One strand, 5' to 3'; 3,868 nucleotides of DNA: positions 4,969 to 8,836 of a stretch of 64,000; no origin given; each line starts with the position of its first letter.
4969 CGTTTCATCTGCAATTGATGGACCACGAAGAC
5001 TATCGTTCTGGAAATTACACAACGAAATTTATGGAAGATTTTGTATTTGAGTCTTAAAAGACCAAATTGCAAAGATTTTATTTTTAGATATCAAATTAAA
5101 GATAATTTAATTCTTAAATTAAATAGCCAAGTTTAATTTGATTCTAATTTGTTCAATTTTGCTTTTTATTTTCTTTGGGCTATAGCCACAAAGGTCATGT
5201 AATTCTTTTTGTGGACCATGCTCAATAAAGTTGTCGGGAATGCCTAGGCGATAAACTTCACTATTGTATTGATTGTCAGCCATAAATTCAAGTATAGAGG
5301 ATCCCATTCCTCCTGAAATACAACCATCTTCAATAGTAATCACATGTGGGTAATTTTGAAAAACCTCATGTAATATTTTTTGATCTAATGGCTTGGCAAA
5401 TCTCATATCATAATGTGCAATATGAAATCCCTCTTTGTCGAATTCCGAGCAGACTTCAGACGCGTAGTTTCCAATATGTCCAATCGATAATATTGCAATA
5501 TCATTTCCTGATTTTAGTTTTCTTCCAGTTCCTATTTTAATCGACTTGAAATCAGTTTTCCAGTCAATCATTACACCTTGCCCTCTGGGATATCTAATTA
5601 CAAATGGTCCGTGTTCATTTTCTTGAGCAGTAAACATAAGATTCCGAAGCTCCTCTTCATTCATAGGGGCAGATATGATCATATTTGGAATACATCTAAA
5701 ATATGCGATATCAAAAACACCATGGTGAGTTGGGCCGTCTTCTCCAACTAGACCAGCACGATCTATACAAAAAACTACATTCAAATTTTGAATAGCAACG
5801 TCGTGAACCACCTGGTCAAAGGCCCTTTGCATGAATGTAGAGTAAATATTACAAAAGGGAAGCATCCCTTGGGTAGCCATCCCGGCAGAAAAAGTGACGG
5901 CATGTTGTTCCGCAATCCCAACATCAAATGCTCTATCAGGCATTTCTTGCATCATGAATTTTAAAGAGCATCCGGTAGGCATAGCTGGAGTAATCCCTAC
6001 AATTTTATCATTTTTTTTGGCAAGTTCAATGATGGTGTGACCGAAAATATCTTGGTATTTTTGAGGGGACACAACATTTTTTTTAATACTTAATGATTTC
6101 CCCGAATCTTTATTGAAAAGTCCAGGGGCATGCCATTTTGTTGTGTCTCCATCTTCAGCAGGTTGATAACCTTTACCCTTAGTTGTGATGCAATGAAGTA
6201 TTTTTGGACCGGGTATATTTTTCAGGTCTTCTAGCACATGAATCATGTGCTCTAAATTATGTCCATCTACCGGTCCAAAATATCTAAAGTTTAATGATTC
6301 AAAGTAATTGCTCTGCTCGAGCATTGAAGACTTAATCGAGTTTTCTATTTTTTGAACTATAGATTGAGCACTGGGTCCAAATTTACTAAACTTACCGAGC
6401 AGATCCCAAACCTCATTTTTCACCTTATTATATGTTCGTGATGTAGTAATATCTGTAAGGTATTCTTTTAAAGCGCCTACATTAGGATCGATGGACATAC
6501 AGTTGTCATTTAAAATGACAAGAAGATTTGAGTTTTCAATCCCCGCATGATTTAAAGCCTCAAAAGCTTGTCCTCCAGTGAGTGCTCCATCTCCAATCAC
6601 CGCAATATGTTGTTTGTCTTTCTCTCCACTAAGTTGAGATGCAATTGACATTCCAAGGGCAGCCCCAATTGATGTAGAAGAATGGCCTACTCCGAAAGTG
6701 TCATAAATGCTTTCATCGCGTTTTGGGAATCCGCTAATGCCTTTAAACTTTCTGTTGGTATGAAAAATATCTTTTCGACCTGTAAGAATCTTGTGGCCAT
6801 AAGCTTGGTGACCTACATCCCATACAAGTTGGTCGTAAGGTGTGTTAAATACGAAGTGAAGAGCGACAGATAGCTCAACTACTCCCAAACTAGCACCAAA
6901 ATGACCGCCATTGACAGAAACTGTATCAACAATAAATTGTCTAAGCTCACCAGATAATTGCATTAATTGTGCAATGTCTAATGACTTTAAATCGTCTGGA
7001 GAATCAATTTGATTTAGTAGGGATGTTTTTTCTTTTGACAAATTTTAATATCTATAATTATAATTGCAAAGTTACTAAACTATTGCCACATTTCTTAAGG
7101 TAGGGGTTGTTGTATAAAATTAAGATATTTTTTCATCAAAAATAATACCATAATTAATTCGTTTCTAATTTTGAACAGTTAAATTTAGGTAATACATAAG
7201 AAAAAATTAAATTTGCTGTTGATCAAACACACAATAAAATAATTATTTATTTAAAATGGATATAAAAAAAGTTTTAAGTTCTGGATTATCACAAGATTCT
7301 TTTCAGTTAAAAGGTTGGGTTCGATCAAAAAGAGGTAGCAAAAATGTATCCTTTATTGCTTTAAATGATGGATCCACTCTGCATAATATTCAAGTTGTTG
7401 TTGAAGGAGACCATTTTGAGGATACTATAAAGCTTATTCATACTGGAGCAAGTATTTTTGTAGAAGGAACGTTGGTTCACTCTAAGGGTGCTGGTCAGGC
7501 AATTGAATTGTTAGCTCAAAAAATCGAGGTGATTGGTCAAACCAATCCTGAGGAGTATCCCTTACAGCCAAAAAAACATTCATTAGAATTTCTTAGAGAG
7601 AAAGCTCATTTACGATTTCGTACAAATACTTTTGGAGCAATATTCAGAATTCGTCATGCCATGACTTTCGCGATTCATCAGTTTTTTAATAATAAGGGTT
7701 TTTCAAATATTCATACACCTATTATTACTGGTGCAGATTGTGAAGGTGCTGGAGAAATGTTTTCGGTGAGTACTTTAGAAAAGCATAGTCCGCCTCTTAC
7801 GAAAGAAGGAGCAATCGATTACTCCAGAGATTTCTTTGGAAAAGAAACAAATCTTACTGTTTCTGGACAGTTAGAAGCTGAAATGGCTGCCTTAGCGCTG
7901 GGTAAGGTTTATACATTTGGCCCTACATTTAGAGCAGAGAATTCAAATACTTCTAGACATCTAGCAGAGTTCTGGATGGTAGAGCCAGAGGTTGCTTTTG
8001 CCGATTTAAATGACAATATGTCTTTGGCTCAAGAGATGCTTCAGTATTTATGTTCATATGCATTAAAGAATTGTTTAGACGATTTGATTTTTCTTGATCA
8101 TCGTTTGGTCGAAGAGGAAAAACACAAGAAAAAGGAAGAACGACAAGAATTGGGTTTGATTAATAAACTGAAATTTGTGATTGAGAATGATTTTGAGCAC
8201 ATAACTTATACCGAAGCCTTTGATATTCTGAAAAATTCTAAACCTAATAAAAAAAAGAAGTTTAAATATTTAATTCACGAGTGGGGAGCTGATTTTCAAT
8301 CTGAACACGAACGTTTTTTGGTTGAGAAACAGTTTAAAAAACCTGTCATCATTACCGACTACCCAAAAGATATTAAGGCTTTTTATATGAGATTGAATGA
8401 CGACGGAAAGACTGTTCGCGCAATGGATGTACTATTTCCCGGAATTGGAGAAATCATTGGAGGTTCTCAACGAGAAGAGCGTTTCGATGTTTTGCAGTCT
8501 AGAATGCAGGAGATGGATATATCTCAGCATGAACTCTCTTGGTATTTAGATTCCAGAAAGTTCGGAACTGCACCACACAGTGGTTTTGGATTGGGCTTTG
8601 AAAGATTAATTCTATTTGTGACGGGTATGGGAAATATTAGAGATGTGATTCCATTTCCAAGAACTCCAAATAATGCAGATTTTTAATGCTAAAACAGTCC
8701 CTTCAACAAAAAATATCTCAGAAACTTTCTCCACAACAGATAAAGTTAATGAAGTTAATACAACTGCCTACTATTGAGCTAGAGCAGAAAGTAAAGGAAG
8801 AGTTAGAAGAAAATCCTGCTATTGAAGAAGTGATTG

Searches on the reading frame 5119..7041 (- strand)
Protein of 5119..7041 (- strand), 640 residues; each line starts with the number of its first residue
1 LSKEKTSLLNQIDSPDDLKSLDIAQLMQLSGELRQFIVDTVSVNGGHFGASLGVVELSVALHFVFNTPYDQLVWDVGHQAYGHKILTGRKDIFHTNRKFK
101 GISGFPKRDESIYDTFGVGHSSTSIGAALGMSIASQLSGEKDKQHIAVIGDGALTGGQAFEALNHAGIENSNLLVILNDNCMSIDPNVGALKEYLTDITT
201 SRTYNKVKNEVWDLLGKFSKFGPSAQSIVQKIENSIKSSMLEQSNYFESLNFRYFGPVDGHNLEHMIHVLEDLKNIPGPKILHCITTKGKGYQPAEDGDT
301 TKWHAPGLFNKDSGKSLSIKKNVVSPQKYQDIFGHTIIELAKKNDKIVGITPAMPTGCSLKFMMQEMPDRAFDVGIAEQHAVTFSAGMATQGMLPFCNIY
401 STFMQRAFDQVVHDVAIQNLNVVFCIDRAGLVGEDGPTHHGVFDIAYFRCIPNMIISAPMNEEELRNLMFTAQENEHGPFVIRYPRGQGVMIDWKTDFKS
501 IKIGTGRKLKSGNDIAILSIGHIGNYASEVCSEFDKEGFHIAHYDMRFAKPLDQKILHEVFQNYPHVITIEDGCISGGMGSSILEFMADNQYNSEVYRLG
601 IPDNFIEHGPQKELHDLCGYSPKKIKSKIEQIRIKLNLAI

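Call 7: search_protein_families(library=pfam, proteins=[window:5119-7041:-], max_evalue=0.0001)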
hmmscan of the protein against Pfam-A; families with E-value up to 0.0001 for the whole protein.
window:5119-7041:- (640 aa): 6 families
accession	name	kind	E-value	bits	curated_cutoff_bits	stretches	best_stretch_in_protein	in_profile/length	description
PF13292.11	DXP_synthase_N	-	2.5e-116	388.2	21.2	1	9-286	1-274/274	1-deoxy-D-xylulose-5-phosphate synthase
PF02779.29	Transket_pyr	-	1.1e-43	149.4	27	1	328-487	4-170/174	Transketolase, pyrimidine binding domain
PF02780.25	Transketolase_C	-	6.7e-23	81.4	25.9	1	504-625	1-124/124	Transketolase, C-terminal domain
PF00456.26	Transketolase_N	-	1.7e-05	24.5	22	0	142-190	144-193/334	Transketolase, thiamine diphosphate binding domain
PF00676.26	E1_dh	-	8.2e-05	22.1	22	0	107-180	91-161/300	Dehydrogenase E1 component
PF02775.26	TPP_enzyme_C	-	9.7e-05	22.6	21.9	0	111-181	20-83/151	Thiamine pyrophosphate enzyme, C-terminal TPP binding domain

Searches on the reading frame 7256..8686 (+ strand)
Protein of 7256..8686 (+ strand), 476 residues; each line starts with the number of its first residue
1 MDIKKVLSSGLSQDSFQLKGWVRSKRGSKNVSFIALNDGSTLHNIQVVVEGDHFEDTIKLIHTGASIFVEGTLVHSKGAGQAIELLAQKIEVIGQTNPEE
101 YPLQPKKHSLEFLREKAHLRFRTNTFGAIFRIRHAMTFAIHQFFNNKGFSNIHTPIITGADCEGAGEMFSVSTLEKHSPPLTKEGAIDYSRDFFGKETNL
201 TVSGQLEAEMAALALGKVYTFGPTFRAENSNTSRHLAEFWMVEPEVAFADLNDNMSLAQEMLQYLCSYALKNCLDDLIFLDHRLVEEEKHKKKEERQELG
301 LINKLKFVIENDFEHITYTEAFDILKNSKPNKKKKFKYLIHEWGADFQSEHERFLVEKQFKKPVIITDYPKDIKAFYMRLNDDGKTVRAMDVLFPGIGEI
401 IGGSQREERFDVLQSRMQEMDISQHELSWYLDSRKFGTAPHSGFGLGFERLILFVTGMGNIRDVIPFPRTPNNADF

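Call 7: search_protein_families(library=pfam, proteins=[window:7256-8686:+], max_evalue=0.0001)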
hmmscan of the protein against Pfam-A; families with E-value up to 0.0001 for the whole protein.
window:7256-8686:+ (476 aa): 2 families
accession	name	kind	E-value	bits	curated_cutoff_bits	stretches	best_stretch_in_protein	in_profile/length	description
PF00152.25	tRNA-synt_2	-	1.7e-66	224.9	25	1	111-470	3-307/308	tRNA synthetases class II (D, K and N)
PF01336.31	tRNA_anti-codon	-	2e-13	50.5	27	1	17-93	2-75/75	OB-fold nucleic acid binding domain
